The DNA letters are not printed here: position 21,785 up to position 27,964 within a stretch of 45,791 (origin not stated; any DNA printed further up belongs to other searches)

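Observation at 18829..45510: Every copy or fragment abuts a stop codon, because the element termini regenerate CTAG and the flanking gene's TAG becomes a target/element hybrid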

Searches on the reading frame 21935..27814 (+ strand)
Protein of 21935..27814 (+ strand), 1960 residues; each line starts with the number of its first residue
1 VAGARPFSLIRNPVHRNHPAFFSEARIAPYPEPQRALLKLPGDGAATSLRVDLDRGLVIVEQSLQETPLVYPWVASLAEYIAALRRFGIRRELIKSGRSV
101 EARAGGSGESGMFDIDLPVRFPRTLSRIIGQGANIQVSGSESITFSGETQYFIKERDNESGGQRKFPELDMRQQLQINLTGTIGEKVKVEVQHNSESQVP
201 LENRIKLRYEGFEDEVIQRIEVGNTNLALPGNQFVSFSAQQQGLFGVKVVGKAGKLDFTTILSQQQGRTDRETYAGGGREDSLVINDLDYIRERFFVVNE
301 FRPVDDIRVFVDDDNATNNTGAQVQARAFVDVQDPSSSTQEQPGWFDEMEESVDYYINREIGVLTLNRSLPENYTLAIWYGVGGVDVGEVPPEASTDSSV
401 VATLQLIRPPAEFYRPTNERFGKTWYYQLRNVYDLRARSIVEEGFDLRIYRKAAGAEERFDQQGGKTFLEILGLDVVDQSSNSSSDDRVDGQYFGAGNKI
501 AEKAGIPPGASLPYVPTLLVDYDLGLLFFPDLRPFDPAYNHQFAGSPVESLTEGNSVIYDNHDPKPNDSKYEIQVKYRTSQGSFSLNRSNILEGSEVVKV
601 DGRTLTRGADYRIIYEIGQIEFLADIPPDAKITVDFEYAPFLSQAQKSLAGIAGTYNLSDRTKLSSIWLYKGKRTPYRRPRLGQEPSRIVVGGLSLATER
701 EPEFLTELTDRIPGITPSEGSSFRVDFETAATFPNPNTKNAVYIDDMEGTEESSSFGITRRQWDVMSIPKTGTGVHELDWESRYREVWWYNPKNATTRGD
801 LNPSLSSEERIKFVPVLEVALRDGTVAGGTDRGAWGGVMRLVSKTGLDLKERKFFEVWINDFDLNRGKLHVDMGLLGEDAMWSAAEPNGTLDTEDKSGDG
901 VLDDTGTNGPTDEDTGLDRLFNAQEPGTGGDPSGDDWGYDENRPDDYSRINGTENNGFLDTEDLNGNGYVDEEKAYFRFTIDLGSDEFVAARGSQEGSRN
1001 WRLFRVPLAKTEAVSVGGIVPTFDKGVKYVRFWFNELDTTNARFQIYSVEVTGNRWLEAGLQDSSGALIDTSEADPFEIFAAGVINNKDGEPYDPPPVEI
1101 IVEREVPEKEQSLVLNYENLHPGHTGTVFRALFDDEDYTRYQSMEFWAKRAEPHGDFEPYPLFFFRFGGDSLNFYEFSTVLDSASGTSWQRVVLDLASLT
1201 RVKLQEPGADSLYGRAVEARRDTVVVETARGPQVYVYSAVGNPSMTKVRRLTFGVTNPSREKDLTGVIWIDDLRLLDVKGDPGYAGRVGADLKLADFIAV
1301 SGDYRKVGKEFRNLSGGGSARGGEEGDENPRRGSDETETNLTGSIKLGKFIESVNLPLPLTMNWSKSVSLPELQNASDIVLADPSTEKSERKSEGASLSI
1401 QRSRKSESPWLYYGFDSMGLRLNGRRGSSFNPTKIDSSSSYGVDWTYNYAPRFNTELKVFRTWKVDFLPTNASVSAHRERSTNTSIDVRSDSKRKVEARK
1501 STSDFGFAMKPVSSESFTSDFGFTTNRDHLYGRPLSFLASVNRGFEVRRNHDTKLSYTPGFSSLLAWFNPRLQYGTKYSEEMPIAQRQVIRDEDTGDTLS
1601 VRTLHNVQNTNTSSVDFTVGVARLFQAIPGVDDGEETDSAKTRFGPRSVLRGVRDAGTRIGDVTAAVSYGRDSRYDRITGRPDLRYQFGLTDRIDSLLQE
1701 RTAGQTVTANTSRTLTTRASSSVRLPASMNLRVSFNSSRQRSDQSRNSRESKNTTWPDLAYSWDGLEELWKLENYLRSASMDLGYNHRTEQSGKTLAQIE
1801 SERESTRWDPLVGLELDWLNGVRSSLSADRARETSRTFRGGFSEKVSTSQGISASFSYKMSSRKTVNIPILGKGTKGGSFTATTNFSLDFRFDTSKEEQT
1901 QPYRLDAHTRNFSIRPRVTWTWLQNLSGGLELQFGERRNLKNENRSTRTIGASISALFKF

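Call 24: search_protein_families(library=pfam, proteins=[window:21935-27814:+], max_evalue=0.001)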
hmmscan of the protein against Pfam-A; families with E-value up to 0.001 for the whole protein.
window:21935-27814:+ (1960 aa): 1 family
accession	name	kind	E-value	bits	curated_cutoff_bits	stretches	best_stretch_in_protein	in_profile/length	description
PF14349.11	SprA_N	-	3.2e-13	49.9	27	1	953-1374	68-498/510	Motility related/secretion protein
